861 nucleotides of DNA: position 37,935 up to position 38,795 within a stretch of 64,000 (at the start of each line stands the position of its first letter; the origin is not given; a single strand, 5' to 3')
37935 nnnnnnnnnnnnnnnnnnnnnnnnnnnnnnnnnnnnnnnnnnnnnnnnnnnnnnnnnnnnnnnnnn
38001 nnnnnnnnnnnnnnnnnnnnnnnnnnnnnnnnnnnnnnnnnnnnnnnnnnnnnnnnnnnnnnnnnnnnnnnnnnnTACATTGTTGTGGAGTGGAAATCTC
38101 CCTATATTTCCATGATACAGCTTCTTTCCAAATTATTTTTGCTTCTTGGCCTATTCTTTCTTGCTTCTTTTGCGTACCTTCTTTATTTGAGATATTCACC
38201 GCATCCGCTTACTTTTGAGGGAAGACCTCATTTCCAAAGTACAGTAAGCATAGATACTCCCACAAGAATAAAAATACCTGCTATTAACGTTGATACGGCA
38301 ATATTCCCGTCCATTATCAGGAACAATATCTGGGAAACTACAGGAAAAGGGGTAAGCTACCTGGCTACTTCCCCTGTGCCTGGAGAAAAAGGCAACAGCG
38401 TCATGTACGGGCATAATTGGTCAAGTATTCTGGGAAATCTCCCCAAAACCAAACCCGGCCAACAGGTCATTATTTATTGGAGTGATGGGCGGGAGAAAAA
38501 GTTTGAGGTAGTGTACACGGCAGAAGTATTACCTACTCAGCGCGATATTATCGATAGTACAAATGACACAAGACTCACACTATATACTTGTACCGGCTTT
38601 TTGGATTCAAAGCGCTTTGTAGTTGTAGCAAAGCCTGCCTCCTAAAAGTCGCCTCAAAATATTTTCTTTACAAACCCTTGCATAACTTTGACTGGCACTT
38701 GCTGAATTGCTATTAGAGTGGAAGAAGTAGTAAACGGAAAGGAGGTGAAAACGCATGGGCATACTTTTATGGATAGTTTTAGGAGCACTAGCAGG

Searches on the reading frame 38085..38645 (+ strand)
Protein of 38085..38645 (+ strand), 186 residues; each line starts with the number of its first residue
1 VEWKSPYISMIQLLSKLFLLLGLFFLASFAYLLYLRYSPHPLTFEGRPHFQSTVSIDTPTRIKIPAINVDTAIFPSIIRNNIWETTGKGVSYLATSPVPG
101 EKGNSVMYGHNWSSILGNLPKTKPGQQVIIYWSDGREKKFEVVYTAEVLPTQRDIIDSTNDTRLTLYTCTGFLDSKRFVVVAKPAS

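Call 4: search_protein_families(library=pfam, proteins=[window:38085-38645:+], max_evalue=0.01)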
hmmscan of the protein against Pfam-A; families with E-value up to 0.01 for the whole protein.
window:38085-38645:+ (186 aa): 2 families
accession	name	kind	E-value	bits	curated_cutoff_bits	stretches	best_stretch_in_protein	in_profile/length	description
PF04203.18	Sortase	-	2.7e-22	79.3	26.6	1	62-184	1-124/125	Sortase domain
PF00249.37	Myb_DNA-binding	-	0.0053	17.3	24.4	1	107-132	18-42/46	Myb-like DNA-binding domain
